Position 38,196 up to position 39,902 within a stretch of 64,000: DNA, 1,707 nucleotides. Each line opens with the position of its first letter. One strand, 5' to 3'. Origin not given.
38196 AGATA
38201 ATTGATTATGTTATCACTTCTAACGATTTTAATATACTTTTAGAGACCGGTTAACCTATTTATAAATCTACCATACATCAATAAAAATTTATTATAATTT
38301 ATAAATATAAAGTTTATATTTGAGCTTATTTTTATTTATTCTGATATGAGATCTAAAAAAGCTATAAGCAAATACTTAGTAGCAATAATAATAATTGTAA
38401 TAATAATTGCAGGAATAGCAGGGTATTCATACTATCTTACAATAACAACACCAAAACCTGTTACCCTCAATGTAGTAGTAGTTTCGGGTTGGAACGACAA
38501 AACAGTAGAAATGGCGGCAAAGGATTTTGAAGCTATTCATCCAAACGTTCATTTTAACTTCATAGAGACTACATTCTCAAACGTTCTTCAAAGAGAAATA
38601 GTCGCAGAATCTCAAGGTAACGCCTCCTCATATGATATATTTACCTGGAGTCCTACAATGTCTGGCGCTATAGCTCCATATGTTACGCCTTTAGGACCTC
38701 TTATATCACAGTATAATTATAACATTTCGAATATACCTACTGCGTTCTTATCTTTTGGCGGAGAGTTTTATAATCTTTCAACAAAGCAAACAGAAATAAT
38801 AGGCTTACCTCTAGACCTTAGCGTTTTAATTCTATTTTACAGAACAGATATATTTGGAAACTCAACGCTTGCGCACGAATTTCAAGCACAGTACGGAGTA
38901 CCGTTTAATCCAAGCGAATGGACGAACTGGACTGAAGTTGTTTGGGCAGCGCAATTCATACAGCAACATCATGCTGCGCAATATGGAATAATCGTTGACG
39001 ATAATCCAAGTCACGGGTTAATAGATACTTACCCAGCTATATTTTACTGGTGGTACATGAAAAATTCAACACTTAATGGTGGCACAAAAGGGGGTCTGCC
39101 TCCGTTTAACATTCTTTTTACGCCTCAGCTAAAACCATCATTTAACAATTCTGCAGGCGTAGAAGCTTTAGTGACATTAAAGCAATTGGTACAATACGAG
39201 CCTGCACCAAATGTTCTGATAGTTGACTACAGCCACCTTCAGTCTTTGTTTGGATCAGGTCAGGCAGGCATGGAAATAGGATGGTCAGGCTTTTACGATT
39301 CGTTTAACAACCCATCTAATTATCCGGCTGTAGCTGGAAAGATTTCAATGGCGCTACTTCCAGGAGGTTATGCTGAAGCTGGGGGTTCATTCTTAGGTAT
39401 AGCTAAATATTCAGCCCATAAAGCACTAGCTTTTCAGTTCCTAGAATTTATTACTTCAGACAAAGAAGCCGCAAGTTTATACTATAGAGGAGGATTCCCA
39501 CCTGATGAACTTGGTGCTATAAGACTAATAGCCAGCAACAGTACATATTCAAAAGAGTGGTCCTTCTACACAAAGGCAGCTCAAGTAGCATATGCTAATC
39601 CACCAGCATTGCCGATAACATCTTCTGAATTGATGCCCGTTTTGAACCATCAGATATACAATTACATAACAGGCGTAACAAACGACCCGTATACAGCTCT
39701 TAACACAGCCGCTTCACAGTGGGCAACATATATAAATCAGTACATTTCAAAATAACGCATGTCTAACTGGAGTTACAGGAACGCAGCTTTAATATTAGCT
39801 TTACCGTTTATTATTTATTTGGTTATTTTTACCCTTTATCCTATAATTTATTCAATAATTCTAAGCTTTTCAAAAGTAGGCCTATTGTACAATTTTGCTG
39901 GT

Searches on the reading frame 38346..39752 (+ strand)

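Call 19: search_protein_families(library=pfam, proteins=[window:38346-39752:+], max_evalue=0.001)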
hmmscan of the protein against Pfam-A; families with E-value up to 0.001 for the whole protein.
window:38346-39752:+ (469 aa): 2 families
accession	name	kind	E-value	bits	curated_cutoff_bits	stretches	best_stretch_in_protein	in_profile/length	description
PF01547.30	SBP_bac_1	-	3.9e-23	83.3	26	1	54-375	11-306/307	Bacterial extracellular solute-binding protein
PF13416.11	SBP_bac_8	-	5.5e-16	59.6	27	1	57-386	2-260/279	Bacterial extracellular solute-binding protein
